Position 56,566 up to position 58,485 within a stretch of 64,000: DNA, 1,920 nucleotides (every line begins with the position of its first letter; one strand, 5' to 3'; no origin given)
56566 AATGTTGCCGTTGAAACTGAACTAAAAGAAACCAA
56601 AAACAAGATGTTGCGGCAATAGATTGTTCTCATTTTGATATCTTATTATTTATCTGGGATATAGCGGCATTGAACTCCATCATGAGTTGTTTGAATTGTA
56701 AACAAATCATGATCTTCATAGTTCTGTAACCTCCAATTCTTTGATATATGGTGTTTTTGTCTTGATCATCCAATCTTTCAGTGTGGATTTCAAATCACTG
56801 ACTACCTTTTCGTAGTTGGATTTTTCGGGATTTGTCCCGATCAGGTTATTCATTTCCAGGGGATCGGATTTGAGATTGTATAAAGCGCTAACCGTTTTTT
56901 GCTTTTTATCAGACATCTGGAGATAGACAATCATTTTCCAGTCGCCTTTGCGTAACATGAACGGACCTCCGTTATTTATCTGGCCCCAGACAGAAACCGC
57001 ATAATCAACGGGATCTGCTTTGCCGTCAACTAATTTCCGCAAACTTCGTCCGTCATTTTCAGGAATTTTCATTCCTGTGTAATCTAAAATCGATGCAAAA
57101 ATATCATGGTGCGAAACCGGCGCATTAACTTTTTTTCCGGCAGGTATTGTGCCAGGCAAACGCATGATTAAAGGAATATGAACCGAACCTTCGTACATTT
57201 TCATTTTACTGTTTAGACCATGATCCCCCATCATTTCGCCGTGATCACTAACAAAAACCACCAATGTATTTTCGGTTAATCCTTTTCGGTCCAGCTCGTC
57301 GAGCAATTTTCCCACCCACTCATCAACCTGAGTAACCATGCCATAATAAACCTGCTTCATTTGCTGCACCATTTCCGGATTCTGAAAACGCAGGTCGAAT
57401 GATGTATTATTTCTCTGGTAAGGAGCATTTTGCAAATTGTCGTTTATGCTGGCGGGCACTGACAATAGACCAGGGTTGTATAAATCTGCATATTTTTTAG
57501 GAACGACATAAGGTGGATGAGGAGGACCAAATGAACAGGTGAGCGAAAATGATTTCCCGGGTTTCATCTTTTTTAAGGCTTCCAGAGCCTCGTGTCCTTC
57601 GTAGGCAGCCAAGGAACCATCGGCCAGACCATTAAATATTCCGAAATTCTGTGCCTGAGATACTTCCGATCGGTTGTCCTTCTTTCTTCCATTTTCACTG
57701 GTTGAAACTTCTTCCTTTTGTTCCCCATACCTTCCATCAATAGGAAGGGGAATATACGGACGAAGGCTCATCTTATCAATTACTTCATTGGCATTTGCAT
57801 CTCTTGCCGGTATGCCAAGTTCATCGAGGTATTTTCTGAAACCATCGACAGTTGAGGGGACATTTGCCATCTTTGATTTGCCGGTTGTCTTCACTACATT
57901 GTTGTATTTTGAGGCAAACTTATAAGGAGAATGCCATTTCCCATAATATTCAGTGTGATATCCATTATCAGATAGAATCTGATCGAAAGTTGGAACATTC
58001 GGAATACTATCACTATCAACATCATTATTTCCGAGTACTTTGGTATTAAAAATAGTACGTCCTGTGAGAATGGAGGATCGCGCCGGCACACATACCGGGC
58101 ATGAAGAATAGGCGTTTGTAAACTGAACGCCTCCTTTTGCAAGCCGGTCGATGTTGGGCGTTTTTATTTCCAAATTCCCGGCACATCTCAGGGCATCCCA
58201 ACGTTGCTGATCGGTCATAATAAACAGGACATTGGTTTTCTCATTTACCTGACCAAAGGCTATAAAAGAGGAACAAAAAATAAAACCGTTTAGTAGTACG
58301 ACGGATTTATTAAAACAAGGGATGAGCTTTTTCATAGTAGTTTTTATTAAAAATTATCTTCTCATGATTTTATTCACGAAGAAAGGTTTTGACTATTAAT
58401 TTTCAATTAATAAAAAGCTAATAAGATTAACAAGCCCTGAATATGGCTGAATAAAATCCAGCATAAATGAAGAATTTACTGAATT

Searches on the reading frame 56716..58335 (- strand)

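Call 22: search_protein_families(library=pfam, proteins=[window:56716-58335:-], max_evalue=0.00001)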
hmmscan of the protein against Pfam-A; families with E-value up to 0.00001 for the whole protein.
window:56716-58335:- (539 aa): 4 families
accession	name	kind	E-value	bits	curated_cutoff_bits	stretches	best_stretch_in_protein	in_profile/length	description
PF00884.28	Sulfatase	-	3.8e-52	177.9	25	1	35-422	2-301/301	Sulfatase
PF16347.10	SGSH_C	-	2.6e-18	67.1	29.3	1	370-521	1-150/154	N-sulphoglucosamine sulphohydrolase, C-terminal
PF01663.27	Phosphodiest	-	8.2e-16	59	23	2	36-110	1-72/342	Type I phosphodiesterase / nucleotide pyrophosphatase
PF02995.22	DUF229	-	1.2e-06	28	25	1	324-372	300-348/496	Protein of unknown function (DUF229)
